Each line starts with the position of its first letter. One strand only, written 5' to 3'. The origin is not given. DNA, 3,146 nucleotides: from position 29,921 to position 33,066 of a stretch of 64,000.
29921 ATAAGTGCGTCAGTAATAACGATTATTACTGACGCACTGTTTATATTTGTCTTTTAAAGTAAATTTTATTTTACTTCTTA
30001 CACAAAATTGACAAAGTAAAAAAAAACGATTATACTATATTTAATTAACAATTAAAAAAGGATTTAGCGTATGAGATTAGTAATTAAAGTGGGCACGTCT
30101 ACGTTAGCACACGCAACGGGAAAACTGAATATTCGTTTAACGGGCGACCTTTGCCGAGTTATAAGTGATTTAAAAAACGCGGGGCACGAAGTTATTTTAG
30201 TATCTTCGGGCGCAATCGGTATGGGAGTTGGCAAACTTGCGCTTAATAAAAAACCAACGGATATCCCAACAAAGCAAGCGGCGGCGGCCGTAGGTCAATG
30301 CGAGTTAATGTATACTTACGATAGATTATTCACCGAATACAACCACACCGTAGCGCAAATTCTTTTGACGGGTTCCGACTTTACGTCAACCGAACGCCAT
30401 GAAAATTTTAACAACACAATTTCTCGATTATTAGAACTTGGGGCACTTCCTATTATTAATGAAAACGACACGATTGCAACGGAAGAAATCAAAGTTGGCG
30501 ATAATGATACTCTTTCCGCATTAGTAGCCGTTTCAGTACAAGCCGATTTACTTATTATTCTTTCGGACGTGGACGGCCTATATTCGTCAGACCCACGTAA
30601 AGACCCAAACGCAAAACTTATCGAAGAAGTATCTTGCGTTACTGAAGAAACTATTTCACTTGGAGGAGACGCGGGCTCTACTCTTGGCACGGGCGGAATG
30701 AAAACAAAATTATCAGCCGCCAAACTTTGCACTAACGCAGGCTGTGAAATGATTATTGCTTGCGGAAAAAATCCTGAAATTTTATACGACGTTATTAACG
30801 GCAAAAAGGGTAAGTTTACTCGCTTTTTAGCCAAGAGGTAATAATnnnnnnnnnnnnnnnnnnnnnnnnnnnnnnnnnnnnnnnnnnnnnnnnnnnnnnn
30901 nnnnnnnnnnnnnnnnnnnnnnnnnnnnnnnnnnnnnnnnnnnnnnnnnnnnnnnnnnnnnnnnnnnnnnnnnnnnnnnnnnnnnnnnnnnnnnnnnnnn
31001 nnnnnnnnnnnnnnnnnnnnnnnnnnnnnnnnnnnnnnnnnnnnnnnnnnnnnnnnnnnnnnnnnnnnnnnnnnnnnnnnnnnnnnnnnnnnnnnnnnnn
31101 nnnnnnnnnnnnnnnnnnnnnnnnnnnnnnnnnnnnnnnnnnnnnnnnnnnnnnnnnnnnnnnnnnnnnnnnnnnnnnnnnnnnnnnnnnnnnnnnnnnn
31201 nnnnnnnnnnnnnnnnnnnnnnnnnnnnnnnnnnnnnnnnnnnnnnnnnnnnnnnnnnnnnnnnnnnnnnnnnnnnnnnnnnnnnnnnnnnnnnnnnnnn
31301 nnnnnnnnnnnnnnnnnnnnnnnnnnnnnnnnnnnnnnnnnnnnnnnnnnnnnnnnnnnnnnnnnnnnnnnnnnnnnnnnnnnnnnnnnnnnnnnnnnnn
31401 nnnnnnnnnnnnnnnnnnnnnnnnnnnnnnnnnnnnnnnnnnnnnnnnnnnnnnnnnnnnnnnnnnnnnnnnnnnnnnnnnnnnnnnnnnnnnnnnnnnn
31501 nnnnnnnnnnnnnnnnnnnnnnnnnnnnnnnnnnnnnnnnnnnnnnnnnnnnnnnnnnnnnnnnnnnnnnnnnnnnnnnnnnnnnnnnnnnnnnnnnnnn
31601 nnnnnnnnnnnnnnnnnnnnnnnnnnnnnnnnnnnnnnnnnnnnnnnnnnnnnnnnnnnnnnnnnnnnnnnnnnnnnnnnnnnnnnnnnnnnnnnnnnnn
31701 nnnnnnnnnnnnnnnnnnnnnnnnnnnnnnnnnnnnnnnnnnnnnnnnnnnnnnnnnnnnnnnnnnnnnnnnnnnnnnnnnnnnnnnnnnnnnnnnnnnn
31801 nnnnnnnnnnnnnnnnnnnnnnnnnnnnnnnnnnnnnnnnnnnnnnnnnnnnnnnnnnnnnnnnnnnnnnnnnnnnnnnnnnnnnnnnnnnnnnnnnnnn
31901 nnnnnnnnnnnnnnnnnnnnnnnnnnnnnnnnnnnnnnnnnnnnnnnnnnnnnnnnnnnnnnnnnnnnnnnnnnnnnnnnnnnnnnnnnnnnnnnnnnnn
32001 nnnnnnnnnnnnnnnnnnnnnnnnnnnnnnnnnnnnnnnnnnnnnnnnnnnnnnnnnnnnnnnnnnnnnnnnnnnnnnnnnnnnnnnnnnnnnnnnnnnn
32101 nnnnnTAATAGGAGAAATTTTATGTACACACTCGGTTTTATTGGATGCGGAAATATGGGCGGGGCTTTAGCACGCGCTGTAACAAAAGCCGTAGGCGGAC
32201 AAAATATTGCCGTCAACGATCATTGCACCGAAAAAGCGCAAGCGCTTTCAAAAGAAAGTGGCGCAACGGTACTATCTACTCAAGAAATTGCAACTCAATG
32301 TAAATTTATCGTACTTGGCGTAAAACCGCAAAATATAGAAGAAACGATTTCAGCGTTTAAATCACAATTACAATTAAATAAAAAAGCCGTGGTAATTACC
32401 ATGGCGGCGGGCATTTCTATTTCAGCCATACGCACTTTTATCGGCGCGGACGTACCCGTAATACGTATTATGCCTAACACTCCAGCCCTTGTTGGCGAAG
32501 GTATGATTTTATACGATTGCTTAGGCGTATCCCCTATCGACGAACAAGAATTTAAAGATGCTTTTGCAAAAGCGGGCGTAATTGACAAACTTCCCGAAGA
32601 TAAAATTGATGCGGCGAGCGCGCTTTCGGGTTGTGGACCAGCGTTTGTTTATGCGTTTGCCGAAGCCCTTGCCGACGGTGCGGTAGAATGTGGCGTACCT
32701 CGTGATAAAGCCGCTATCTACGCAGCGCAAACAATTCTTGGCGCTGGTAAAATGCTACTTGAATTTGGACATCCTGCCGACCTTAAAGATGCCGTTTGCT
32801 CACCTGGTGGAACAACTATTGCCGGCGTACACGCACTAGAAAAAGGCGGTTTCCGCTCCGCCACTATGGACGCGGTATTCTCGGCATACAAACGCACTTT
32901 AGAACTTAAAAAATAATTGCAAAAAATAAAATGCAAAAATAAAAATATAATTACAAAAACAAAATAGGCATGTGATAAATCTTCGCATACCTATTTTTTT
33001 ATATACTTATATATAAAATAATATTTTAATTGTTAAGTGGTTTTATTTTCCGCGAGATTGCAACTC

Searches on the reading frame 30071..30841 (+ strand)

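Call 72: search_protein_families(library=pfam, proteins=[window:30071-30841:+], max_evalue=0.01)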
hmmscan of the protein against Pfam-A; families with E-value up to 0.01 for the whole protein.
window:30071-30841:+ (256 aa): 1 family
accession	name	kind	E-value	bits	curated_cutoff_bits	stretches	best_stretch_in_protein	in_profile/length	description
PF00696.33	AA_kinase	-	1.1e-49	169.8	24.9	1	1-230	1-233/234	Amino acid kinase family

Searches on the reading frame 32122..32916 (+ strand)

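Call 72: search_protein_families(library=pfam, proteins=[window:32122-32916:+], max_evalue=0.01)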
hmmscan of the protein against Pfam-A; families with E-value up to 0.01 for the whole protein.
window:32122-32916:+ (264 aa): 5 families
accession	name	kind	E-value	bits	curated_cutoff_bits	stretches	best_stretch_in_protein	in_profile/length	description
PF14748.11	P5CR_dimer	-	1.8e-39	134.7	25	1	159-262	1-105/105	Pyrroline-5-carboxylate reductase dimerisation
PF03807.23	F420_oxidored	-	3.5e-15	56.8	21.6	1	4-96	2-93/94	NADP oxidoreductase coenzyme F420-dependent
PF03446.21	NAD_binding_2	-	9.8e-09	35.9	21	1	4-94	2-92/161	NAD binding domain of 6-phosphogluconate dehydrogenase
PF02826.25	2-Hacid_dh_C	-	1.1e-05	25.4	25.1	1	3-97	38-129/178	D-isomer specific 2-hydroxyacid dehydrogenase, NAD binding domain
PF07991.19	KARI_N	-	2.9e-05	24.1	20.6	1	5-121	8-120/165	Acetohydroxy acid isomeroreductase, NADPH-binding domain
